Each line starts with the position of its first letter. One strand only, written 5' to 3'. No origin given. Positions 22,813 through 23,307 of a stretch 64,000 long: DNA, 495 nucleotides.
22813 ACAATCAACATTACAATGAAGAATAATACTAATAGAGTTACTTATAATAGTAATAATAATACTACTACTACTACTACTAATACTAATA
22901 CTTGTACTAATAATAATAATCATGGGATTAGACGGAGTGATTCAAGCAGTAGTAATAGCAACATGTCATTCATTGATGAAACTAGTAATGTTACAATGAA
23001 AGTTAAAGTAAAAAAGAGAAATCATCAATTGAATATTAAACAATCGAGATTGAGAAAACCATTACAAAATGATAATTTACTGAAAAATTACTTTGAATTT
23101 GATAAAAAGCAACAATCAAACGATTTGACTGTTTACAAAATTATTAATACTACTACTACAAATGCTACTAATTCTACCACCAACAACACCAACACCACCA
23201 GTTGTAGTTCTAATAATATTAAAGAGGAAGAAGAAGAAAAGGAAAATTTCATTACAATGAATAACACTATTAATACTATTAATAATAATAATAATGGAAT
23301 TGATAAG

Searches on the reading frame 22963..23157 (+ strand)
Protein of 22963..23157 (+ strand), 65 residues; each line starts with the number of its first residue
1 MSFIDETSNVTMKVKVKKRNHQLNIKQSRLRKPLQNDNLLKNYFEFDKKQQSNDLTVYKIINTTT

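Call 14: find_homologous_proteins(query=A2, max_evalue=1)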
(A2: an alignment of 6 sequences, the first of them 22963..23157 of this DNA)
Query A2 (6 sequences) (65 aa, profile of the alignment): 1 proteins with E <= 1 among 31 candidates.
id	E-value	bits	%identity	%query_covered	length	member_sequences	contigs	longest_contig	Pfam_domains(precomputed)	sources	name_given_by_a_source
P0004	3.1e-27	112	100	86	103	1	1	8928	-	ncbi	ncbi:predicted protein, partial [Naegleria gruberi]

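Call 24: search_protein_representatives(alignment_id=A2)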
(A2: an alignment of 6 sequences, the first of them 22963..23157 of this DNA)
Query: 6 sequences, 66 profile positions. Proteins with E-value up to 0.001 (for the whole library): 27; up to 1e-10: 10; up to 1e-30: 1. The best 27 are listed.
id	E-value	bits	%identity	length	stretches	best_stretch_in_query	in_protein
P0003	6.0e-34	131.8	-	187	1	1-66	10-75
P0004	1.0e-27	111.8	-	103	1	1-57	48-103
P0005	5.0e-26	106.4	-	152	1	1-65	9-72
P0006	3.2e-20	87.8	-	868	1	1-65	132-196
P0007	4.6e-20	87.3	-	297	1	2-64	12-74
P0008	2.5e-19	84.9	-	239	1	1-64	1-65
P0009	2.6e-15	72.1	-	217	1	2-65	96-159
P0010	1.5e-12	63.3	-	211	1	2-61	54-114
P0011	7.3e-12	61.0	-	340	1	2-64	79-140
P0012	5.4e-11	58.2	-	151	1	2-65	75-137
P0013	8.4e-10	54.4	-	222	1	1-65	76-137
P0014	7.4e-09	51.4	-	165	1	2-63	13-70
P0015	7.7e-09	51.3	-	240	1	1-65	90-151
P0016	1.4e-08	50.5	-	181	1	2-64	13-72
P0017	1.7e-08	50.3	-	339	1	2-63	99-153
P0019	4.8e-08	48.8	-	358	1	2-65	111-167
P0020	6.8e-08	48.3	-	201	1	2-58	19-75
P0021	1.4e-07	47.3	-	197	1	2-55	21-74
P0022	3.8e-06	42.7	-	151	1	2-63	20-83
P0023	5.5e-06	42.2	-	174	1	3-61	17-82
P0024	1.5e-05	40.8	-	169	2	2-48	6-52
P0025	8.6e-05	38.4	-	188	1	2-53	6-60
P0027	2.6e-04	36.9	-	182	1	2-52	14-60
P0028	5.1e-04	35.9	-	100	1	2-65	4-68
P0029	7.1e-04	35.4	-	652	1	2-64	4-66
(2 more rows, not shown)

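Call 26: list_cluster_members(proteins=[P0005, P0006, P0007, P0008, P0010, P0013, P0017, P0020, P0024, P0029])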
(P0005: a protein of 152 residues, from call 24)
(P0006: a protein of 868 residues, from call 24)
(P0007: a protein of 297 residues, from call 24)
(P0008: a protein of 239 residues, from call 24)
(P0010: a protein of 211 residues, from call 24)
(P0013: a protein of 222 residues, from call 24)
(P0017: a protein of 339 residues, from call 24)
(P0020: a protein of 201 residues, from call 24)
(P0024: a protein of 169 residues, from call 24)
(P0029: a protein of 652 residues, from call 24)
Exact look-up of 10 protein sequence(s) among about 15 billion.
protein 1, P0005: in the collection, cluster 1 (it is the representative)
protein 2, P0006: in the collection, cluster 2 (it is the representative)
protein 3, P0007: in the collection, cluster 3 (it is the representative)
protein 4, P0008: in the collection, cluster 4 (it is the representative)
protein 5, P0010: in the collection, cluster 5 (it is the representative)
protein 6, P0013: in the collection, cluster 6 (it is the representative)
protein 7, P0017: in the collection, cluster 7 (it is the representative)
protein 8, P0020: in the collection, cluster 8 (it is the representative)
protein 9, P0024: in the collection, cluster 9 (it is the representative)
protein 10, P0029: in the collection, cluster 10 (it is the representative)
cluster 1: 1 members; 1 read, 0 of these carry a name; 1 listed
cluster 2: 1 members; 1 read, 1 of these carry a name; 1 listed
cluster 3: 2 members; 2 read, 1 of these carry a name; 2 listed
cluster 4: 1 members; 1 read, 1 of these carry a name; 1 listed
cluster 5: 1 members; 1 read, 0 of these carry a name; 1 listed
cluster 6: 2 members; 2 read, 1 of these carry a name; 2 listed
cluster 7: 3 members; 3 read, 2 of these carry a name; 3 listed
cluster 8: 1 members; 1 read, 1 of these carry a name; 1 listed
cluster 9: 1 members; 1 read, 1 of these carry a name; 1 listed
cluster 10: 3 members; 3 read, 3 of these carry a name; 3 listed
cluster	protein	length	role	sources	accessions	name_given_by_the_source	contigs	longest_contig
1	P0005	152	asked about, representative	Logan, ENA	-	-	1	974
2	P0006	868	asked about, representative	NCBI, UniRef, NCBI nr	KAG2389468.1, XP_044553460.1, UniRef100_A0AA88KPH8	hypothetical protein C9374_014028 [Naegleria lovaniensis] | Uncharacterized protein n=1 Tax=Naegleria lovaniensis TaxID=51637 RepID=A0AA88KPH8_NAELO | uncharacterized protein C9374_014028 [Naegleria lovaniensis]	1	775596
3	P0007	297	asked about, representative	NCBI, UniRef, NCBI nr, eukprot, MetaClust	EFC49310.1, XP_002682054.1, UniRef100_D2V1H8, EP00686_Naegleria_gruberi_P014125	predicted protein [Naegleria gruberi] | Predicted protein n=1 Tax=Naegleria gruberi TaxID=5762 RepID=D2V1H8_NAEGR | uncharacterized protein NAEGRDRAFT_45892 [Naegleria gruberi]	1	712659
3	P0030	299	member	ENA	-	-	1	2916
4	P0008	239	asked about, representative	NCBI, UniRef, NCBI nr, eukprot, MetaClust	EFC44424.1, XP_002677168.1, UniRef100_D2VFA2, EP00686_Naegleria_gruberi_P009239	predicted protein [Naegleria gruberi] | Predicted protein n=1 Tax=Naegleria gruberi TaxID=5762 RepID=D2VFA2_NAEGR | uncharacterized protein NAEGRDRAFT_67553 [Naegleria gruberi]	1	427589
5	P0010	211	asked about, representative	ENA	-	-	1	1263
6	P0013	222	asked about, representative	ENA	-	-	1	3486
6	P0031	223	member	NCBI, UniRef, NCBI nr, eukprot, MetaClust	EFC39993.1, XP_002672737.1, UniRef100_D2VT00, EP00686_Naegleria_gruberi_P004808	predicted protein [Naegleria gruberi] | Predicted protein n=1 Tax=Naegleria gruberi TaxID=5762 RepID=D2VT00_NAEGR | uncharacterized protein NAEGRDRAFT_72123 [Naegleria gruberi]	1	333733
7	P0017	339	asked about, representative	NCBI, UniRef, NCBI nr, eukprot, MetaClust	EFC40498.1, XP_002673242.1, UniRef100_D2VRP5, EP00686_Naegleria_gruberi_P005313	predicted protein [Naegleria gruberi] | Predicted protein n=1 Tax=Naegleria gruberi TaxID=5762 RepID=D2VRP5_NAEGR | uncharacterized protein NAEGRDRAFT_71658 [Naegleria gruberi]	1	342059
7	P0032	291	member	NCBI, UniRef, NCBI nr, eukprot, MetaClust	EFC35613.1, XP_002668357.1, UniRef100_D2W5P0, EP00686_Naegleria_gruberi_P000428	predicted protein [Naegleria gruberi] | Predicted protein n=1 Tax=Naegleria gruberi TaxID=5762 RepID=D2W5P0_NAEGR | uncharacterized protein NAEGRDRAFT_76731 [Naegleria gruberi]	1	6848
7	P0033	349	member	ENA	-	-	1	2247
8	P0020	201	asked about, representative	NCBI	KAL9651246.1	hypothetical protein ABK040_006247 [Willaertia magna]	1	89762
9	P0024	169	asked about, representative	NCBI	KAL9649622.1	hypothetical protein ABK040_003299 [Willaertia magna]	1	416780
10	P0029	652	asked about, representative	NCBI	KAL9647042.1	hypothetical protein ABK040_016517 [Willaertia magna]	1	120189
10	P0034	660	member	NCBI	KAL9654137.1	hypothetical protein ABK040_016483 [Willaertia magna]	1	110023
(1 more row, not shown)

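Call 30: search_solved_structures(query=A4, max_evalue=10, show_alignments=3)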
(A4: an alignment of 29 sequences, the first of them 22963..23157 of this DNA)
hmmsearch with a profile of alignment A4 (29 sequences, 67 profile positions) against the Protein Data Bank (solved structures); distinct sequences matched with E-value up to 10: 3.
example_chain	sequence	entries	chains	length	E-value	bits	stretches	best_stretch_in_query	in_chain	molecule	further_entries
9hnh_A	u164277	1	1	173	0.13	15.6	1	40-59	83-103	Chains: A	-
6m10_A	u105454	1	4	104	0.32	14.4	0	8-53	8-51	Putative Fis-like DNA-binding protein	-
3l0g_A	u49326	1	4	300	0.97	12.8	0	30-40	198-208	Nicotinate-nucleotide pyrophosphorylase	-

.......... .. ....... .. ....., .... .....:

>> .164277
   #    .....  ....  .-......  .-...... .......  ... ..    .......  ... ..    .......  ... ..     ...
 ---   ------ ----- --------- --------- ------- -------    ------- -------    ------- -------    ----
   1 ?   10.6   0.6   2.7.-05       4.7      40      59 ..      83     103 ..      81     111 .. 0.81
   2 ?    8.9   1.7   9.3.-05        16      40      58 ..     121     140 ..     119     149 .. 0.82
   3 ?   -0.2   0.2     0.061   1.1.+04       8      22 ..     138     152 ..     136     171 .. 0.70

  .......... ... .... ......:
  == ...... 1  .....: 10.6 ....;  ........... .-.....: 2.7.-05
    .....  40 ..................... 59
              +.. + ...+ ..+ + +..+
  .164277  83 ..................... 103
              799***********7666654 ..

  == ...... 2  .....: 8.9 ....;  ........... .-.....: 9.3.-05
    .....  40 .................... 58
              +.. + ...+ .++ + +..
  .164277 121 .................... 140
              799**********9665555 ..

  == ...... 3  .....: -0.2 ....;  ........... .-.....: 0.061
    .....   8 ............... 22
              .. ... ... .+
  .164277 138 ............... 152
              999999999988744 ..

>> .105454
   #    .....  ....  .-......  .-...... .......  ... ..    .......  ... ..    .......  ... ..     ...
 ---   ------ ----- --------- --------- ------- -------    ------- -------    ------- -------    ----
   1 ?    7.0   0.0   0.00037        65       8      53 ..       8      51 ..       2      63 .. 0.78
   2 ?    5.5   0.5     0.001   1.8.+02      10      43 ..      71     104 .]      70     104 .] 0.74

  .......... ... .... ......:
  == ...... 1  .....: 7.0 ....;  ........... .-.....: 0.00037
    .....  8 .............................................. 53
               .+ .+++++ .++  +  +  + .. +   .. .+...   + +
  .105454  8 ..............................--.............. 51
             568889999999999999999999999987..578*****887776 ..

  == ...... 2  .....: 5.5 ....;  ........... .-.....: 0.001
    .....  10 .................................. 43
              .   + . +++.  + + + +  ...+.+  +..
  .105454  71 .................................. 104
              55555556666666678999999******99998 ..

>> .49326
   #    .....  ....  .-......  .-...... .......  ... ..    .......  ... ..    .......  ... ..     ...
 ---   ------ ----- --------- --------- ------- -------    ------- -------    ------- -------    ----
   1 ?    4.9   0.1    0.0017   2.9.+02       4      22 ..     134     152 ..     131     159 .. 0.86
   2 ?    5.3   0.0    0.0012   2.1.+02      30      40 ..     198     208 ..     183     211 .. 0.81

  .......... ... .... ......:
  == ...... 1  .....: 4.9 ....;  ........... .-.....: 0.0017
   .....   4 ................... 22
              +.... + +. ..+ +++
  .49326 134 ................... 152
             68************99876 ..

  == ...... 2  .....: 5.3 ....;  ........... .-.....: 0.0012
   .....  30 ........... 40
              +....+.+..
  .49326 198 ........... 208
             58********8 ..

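Call 31: find_homologous_proteins(query=A4, max_evalue=0.1)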
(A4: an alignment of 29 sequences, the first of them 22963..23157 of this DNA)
Query A4 (29 sequences) (65 aa, profile of the alignment): 3 proteins with E <= 0.1 among 2188 candidates.
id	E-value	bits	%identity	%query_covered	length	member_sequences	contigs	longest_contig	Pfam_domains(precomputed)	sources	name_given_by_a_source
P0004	4.2e-20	89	100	86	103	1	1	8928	-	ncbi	ncbi:predicted protein, partial [Naegleria gruberi]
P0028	1.4e-16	78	39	92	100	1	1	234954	-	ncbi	ncbi:hypothetical protein ABK040_004915 [Willaertia magna]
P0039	1.8e-5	42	41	78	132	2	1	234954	-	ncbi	ncbi:hypothetical protein ABK040_004914 [Willaertia magna]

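Call 35: find_encoding_contigs(protein=P0028, flank=10000, max_places=3)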
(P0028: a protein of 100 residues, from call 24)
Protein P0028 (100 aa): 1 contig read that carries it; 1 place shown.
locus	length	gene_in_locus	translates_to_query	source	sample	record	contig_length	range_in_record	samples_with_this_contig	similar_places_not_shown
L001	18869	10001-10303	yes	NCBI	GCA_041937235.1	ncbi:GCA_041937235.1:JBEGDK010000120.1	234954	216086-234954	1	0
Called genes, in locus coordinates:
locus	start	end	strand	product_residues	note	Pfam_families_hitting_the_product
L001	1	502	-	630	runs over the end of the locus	PF12937:F-box-like (weak)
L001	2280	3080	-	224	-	PF25390:WD40_RLD (weak)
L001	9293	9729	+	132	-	-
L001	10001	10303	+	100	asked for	-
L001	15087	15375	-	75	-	-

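Call 49: find_related_loci(query=A2, collection=viral_contigs, flank=5000)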
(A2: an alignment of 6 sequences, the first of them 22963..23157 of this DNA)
Query A2 (65 aa) in viral_contigs; peptide patterns used: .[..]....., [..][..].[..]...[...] (x = any residue, [..] = any of these).
294 stretches matched a pattern, but none encodes a relative of the query by tblastn (E <= 1e-3).

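Call 50: find_related_loci(query=A2, collection=metagenome_contigs, flank=10000)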
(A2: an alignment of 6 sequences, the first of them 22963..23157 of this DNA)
Query A2 (65 aa) in metagenome_contigs; peptide patterns used: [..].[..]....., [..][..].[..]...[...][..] (x = any residue, [..] = any of these).
600 stretches matched a pattern, but none encodes a relative of the query by tblastn (E <= 1e-3).

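Call 56: search_protein_families(library=pfam, proteins=[P0006, P0007, P0008, P0011, P0017, P0019, P0029, P0013, P0020, P0036], max_evalue=0.1)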
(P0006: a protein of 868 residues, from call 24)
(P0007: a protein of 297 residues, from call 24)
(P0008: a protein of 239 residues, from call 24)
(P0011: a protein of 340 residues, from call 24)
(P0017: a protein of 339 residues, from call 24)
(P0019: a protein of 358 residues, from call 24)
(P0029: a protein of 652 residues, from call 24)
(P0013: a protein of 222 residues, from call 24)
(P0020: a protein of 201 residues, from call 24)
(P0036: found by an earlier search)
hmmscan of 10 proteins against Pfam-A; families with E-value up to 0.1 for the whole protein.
P0006 (868 aa): 0 families

P0007 (297 aa): 0 families

P0008 (239 aa): 2 families
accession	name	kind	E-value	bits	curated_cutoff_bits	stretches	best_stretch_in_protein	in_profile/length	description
PF10482.14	CtIP_N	-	0.0096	16.3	27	1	55-133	24-103/120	Tumour-suppressor protein CtIP N-terminal domain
PF14321.11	DUF4382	-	0.036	14.7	25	1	46-139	44-125/136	Domain of unknown function (DUF4382)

P0011 (340 aa): 1 family
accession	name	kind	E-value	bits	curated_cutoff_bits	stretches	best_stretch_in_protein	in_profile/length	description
PF15804.10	CCDC168_N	-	0.0074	16.6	27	1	73-163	25-118/204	Coiled-coil domain-containing protein 168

P0017 (339 aa): 0 families

P0019 (358 aa): 0 families

P0029 (652 aa): 3 families
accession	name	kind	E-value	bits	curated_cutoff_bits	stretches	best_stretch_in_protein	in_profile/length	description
PF01546.33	Peptidase_M20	-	8.6e-21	75.2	24.6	1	306-646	2-204/206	Peptidase family M20/M25/M40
PF07687.19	M20_dimer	-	1.2e-05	25.7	21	1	429-550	2-99/107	Peptidase dimerisation domain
PF04389.22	Peptidase_M28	-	0.00012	22.3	21.3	1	287-435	1-115/193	Peptidase family M28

P0013 (222 aa): 0 families

P0020 (201 aa): 0 families

P0036 (370 aa): 1 family
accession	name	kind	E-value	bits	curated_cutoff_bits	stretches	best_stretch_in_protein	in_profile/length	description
PF15804.10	CCDC168_N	-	0.0092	16.3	27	1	74-163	26-118/204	Coiled-coil domain-containing protein 168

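Call 64: list_cluster_members(proteins=[P0015, P0016, P0019, P0021, P0022, P0023, P0025, P0027, P0039, P0028])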
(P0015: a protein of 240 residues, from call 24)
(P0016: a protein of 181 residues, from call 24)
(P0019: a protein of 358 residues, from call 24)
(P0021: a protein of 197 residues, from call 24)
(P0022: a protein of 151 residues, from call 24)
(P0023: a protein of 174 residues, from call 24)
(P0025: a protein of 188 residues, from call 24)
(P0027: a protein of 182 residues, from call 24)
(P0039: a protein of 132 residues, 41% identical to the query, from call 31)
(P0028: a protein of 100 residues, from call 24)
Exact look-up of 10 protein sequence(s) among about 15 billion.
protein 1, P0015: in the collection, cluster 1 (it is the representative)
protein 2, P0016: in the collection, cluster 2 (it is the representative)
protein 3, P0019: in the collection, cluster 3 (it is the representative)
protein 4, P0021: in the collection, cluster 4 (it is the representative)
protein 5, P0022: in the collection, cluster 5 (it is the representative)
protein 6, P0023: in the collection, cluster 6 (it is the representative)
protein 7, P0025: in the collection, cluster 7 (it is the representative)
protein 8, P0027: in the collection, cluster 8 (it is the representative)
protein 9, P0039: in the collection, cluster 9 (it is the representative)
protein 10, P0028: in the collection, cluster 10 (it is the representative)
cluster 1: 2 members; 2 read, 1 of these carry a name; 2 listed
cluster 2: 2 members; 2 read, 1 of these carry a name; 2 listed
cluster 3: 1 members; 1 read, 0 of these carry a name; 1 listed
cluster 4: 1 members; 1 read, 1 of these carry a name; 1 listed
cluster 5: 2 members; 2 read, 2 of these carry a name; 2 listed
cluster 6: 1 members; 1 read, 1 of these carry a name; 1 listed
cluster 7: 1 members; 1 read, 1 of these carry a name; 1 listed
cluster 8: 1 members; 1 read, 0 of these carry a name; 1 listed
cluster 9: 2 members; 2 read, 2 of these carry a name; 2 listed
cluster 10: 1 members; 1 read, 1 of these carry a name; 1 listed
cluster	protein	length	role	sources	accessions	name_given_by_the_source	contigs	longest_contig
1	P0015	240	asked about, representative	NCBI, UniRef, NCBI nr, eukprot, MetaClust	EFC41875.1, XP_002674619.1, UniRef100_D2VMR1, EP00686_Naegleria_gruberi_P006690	predicted protein [Naegleria gruberi] | Predicted protein n=1 Tax=Naegleria gruberi TaxID=5762 RepID=D2VMR1_NAEGR | uncharacterized protein NAEGRDRAFT_70228 [Naegleria gruberi]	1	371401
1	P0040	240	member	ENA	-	-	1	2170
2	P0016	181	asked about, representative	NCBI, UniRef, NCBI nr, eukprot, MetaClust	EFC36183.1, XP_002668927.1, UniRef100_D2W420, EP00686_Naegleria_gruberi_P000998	predicted protein [Naegleria gruberi] | Predicted protein n=1 Tax=Naegleria gruberi TaxID=5762 RepID=D2W420_NAEGR | uncharacterized protein NAEGRDRAFT_76150 [Naegleria gruberi]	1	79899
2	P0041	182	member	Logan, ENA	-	-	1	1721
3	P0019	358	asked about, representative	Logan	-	-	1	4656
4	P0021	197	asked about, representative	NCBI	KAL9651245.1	hypothetical protein ABK040_006246 [Willaertia magna]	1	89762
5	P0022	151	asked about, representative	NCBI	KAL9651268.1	hypothetical protein ABK040_006269 [Willaertia magna]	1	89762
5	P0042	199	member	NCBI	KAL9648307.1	hypothetical protein ABK040_012534 [Willaertia magna]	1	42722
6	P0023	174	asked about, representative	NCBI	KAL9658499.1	hypothetical protein ABK040_006039 [Willaertia magna]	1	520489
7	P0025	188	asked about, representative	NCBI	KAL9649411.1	hypothetical protein ABK040_014321 [Willaertia magna]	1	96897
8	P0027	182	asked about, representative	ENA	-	-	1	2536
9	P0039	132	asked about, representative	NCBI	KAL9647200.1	hypothetical protein ABK040_004914 [Willaertia magna]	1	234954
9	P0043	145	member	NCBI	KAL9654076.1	hypothetical protein ABK040_011620 [Willaertia magna]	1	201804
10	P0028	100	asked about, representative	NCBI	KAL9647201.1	hypothetical protein ABK040_004915 [Willaertia magna]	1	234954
